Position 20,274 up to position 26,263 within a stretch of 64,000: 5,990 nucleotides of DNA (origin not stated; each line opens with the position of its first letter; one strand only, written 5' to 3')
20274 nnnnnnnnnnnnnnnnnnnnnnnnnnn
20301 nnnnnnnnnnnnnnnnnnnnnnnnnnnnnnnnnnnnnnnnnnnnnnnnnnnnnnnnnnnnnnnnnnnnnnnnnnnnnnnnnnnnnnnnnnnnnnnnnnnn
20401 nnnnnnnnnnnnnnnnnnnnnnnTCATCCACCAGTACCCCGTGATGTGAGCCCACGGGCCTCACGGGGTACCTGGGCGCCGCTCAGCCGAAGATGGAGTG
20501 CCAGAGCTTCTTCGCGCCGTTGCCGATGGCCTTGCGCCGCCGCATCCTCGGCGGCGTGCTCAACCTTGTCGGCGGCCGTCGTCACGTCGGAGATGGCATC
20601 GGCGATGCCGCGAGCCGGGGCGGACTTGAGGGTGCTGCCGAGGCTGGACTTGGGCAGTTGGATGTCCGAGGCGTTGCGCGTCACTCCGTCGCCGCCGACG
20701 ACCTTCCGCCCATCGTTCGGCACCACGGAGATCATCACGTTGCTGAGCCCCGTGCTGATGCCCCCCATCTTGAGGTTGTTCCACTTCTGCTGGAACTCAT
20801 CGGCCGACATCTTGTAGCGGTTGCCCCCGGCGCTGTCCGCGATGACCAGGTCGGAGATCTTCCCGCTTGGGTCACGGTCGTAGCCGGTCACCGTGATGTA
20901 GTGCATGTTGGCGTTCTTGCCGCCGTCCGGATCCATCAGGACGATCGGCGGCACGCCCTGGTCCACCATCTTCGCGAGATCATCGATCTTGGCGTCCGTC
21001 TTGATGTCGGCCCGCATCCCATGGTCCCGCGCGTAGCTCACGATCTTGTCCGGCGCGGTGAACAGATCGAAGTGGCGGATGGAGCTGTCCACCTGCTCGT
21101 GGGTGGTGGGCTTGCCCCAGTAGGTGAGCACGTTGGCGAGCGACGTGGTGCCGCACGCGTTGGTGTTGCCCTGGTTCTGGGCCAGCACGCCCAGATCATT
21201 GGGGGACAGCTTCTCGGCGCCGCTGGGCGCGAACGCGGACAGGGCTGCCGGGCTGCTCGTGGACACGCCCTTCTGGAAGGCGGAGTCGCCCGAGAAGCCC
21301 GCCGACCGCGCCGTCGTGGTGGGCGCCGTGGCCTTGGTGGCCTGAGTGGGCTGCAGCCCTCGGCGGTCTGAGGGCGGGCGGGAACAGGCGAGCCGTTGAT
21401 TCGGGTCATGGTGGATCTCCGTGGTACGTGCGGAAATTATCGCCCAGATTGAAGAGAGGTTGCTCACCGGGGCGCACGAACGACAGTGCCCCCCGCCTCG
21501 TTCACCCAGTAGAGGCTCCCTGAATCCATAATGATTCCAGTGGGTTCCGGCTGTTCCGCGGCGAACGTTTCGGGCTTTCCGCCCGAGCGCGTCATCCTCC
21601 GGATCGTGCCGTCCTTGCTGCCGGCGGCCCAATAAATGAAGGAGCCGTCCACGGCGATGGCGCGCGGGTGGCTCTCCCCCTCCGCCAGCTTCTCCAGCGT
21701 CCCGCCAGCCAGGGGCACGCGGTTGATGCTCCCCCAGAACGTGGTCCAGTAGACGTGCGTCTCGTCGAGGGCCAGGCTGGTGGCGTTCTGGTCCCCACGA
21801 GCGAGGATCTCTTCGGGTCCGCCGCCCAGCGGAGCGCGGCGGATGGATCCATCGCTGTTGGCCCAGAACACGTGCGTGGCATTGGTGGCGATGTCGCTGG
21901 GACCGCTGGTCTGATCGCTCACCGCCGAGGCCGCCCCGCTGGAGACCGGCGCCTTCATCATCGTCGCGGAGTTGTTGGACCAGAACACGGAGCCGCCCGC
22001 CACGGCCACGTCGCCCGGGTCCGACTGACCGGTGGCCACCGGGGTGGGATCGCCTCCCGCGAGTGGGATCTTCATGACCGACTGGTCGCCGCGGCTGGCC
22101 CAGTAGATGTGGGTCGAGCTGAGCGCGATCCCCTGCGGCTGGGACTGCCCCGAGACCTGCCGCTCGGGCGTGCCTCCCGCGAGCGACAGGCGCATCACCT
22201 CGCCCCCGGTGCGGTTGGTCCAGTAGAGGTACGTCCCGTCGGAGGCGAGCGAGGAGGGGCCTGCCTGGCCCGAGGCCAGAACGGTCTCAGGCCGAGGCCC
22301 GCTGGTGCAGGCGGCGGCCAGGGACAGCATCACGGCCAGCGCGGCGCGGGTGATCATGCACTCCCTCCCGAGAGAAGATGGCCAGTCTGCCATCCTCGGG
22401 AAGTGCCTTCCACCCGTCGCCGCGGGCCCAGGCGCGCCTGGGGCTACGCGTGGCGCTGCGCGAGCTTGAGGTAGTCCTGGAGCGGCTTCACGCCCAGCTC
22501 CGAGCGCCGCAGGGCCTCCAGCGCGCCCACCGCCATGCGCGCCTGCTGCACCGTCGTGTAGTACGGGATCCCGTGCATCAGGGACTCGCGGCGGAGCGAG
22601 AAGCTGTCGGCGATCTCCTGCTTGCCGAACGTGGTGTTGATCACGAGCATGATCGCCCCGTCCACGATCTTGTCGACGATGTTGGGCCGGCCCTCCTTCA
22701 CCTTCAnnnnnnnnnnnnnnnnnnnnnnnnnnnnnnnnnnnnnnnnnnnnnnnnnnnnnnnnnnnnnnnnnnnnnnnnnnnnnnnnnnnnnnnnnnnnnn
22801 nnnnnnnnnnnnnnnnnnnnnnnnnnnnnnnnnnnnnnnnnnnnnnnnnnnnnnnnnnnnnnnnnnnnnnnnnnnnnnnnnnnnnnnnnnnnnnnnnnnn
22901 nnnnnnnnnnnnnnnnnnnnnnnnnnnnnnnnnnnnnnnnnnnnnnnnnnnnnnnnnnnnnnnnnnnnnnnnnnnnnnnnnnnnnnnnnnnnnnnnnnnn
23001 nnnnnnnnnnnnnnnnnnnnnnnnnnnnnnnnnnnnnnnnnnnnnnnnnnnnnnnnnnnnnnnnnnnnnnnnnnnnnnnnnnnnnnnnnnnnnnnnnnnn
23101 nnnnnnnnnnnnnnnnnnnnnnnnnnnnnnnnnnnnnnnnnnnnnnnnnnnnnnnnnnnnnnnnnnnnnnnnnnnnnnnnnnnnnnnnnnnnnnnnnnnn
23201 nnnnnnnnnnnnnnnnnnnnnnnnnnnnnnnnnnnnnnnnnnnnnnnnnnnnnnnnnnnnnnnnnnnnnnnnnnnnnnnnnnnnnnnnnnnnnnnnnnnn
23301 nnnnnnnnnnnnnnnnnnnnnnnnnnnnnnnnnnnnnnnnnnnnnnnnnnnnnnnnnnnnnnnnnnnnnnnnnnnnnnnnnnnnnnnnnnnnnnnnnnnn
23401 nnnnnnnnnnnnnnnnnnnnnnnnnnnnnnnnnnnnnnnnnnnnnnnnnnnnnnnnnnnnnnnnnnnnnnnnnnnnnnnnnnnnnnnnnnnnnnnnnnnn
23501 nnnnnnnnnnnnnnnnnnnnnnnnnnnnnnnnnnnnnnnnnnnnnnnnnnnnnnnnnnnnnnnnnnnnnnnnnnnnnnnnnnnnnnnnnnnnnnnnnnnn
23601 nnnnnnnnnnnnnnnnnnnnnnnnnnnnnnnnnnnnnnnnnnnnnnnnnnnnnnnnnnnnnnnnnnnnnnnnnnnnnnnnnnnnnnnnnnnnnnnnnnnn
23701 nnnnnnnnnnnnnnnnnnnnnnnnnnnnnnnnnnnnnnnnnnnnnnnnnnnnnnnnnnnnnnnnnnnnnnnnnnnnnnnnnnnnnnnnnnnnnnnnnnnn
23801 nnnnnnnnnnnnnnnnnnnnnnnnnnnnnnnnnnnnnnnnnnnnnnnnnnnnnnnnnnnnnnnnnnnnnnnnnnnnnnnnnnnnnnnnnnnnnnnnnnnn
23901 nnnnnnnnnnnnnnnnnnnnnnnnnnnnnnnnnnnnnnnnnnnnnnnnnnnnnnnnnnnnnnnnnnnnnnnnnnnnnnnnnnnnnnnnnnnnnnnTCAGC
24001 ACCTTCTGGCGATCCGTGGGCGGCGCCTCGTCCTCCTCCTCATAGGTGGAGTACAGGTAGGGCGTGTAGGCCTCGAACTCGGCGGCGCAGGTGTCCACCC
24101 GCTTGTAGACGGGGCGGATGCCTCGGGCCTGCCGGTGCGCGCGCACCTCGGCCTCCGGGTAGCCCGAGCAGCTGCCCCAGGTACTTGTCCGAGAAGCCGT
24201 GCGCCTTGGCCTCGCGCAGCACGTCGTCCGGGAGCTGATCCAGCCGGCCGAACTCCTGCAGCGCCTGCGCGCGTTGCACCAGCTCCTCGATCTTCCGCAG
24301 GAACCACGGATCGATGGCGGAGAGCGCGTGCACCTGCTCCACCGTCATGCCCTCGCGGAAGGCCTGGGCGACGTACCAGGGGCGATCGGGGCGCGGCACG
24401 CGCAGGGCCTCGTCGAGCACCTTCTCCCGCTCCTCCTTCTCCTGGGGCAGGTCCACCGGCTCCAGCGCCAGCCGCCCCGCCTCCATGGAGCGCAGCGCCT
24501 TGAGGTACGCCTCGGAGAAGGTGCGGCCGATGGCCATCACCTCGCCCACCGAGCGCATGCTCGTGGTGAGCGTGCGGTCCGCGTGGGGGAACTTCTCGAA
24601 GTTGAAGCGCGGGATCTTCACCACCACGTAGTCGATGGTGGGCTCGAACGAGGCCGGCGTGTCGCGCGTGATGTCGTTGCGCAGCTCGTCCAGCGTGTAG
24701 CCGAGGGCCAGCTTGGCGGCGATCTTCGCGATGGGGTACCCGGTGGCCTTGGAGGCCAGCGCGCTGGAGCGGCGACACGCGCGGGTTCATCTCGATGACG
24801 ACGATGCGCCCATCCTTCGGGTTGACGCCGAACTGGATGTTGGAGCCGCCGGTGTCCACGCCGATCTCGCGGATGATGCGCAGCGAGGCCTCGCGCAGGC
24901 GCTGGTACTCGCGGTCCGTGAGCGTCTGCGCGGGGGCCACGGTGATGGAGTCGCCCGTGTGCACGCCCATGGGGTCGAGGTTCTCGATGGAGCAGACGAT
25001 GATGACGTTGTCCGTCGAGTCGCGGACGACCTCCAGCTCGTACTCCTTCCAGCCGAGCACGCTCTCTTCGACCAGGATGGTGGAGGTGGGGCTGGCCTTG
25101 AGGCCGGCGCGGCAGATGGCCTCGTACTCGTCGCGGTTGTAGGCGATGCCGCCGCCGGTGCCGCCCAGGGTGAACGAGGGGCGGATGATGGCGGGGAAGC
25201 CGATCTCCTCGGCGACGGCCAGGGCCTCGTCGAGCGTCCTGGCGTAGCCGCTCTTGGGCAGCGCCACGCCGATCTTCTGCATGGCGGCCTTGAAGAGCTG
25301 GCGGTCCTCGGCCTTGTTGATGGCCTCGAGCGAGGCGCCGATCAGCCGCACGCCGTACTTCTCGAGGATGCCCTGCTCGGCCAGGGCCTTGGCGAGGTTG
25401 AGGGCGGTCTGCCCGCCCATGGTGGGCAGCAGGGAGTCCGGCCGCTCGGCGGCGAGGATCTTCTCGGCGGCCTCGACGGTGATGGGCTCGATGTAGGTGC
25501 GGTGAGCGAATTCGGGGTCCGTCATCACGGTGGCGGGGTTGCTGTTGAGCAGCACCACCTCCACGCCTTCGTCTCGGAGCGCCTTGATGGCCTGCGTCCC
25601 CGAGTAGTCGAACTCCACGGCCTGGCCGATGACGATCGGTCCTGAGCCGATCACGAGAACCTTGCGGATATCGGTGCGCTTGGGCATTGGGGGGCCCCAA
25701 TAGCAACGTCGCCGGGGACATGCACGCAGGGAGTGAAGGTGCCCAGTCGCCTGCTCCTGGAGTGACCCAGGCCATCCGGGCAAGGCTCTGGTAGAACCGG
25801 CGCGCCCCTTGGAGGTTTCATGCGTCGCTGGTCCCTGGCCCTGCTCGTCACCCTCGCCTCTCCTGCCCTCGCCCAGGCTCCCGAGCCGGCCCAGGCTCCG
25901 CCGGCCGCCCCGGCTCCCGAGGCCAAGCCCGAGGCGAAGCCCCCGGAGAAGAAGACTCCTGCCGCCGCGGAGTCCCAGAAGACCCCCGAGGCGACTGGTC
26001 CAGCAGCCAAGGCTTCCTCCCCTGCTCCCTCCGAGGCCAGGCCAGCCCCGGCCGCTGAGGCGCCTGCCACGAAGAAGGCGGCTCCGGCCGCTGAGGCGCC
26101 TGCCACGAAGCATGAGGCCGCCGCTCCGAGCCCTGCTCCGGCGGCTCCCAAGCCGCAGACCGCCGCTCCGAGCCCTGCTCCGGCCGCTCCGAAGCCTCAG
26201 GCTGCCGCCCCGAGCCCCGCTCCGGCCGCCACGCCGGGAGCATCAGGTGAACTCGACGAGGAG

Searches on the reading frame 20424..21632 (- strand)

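Call 74: search_protein_families(library=pfam, proteins=[window:20424-21632:-], max_evalue=0.001)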
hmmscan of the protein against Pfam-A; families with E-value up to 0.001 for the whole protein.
window:20424-21632:- (402 aa): 3 families
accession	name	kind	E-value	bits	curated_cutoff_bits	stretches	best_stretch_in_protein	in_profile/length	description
PF13529.12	Peptidase_C39_2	-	3.3e-14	54.1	24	1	150-267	6-142/143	Peptidase_C39 like family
PF03412.21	Peptidase_C39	-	1.1e-07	32.2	22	1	153-286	6-123/133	Peptidase C39 family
PF12385.14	Peptidase_C70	-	1.2e-06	28.9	19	1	146-283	6-139/141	Papain-like cysteine protease AvrRpt2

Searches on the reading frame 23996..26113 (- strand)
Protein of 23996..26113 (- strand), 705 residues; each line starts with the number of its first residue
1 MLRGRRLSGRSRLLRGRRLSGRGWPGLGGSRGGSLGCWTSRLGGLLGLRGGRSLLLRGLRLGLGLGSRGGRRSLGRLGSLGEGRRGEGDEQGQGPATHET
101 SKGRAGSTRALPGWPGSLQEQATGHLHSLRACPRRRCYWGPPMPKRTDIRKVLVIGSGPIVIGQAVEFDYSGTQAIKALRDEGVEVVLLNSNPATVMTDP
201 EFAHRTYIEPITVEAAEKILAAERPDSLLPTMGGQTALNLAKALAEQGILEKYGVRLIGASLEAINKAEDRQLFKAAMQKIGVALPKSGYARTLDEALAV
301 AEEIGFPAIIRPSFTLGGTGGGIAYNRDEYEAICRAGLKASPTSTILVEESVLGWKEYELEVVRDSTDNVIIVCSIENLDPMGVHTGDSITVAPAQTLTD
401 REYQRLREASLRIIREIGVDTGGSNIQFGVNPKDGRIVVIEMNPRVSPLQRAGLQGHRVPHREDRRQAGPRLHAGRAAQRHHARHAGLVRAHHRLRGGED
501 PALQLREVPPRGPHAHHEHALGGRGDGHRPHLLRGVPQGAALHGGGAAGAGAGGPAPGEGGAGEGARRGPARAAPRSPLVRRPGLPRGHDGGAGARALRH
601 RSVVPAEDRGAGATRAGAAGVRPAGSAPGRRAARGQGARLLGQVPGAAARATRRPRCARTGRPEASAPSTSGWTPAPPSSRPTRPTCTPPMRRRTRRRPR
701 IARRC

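Call 74: search_protein_families(library=pfam, proteins=[window:23996-26113:-], max_evalue=0.001)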
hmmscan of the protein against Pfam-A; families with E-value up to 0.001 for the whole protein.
window:23996-26113:- (705 aa): 4 families
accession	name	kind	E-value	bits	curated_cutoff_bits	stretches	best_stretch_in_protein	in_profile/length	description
PF02786.22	CPSase_L_D2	-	5.9e-59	199.6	19.8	1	270-447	1-181/211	Carbamoyl-phosphate synthase L chain, ATP binding domain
PF25596.1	CPSase_L_D1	-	1.7e-47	160.6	27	1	149-266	2-117/118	Carbamoyl phosphate synthase preATP-grasp domain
PF02222.28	ATP-grasp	-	2.6e-05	24.4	27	1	277-446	2-163/179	ATP-grasp domain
PF13535.11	ATP-grasp_4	-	0.00047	20.3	27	0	306-445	3-151/160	ATP-grasp domain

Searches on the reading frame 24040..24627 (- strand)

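Call 118: search_protein_families(library=pfam, proteins=[window:24040-24627:-], max_evalue=0.001)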
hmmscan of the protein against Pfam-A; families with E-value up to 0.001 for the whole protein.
window:24040-24627:- (195 aa): 1 family
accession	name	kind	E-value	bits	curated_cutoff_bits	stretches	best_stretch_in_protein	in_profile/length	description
PF02787.25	CPSase_L_D3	-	1.8e-28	98.8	26.6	1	73-153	1-79/80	Carbamoyl-phosphate synthetase large chain, oligomerisation domain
